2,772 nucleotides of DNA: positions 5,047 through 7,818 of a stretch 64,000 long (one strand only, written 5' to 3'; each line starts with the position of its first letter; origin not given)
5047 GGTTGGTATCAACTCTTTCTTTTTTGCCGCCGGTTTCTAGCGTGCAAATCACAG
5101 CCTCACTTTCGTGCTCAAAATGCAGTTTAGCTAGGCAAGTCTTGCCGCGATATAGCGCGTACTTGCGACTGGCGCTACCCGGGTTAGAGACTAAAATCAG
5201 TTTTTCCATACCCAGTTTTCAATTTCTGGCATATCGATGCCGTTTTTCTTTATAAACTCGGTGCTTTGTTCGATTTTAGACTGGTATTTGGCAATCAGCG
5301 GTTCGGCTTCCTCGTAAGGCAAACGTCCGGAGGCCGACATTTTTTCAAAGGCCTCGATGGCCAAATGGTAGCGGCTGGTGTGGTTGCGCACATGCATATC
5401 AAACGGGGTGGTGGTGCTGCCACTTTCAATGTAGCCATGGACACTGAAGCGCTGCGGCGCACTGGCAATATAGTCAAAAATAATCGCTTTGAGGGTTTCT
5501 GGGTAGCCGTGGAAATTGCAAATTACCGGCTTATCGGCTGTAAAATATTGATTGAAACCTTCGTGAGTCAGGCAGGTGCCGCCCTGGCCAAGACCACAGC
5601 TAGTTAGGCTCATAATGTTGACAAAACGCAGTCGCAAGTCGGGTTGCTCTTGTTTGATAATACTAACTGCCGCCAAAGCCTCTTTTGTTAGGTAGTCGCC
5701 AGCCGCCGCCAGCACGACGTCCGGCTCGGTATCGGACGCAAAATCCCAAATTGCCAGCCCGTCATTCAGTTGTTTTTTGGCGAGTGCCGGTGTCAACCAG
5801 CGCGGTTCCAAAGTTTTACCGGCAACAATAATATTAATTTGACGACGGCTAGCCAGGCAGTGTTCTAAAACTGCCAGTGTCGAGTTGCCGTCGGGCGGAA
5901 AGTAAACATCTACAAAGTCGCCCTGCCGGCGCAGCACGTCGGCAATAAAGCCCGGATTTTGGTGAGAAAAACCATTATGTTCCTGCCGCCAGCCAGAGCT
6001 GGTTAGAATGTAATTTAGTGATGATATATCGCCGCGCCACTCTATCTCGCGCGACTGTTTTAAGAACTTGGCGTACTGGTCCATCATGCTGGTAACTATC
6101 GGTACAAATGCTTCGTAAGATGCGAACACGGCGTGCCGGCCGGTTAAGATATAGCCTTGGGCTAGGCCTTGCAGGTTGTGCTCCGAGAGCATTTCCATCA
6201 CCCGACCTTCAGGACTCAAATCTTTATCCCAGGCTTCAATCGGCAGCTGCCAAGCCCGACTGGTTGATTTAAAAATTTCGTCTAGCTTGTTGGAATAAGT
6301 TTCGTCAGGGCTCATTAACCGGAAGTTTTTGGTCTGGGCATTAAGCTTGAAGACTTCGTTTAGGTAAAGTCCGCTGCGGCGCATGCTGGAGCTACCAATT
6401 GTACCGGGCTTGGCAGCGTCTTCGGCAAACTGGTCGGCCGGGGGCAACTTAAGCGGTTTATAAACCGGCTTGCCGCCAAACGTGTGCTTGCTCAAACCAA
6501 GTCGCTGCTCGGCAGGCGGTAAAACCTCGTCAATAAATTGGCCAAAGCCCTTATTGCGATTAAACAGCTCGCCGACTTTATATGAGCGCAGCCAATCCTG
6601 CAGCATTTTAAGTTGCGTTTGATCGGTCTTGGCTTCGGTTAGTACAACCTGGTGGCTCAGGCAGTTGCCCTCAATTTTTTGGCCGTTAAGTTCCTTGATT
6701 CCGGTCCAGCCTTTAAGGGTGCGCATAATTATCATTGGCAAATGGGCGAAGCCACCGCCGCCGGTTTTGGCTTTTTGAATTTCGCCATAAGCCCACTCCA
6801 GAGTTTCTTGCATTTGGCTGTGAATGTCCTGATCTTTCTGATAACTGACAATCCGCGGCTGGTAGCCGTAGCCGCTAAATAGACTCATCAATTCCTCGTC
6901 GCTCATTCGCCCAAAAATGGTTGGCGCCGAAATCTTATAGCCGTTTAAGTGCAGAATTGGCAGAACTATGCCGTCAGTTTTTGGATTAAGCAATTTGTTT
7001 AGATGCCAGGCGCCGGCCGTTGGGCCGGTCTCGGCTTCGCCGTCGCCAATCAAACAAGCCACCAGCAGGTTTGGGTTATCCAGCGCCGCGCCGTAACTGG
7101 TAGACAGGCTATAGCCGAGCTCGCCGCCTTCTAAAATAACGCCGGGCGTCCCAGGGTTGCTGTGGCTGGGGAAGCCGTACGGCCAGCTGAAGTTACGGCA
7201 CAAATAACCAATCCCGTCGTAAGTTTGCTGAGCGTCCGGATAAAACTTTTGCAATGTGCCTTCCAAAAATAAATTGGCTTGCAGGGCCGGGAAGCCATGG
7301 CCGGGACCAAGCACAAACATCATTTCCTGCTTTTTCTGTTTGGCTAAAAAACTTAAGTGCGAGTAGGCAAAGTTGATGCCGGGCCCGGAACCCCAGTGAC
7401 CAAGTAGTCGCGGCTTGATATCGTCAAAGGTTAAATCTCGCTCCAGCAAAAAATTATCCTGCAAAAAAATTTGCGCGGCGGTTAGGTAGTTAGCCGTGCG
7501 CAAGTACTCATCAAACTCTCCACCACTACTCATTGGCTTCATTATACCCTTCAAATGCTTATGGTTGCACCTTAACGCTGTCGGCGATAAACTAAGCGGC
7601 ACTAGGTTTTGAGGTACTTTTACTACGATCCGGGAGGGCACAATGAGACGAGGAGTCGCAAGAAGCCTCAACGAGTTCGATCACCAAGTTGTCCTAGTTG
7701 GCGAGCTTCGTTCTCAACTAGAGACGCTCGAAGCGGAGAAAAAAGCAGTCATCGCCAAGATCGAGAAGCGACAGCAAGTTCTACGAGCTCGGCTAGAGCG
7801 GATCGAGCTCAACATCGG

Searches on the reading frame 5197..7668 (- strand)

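Call 58: search_protein_families(library=pfam, proteins=[window:5197-7668:-], max_evalue=0.00001)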
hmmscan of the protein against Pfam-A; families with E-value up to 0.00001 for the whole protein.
window:5197-7668:- (823 aa): 3 families
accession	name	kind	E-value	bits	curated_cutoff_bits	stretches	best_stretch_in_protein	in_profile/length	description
PF09364.15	XFP_N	-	4.9e-128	427.4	23.7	1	52-399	10-362/364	XFP N-terminal domain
PF03894.20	XFP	-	9.5e-74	247.4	22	1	433-607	4-177/177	D-xylulose 5-phosphate/D-fructose 6-phosphate phosphoketolase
PF09363.15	XFP_C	-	1.8e-58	197.7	23.4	1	618-821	1-202/202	XFP C-terminal domain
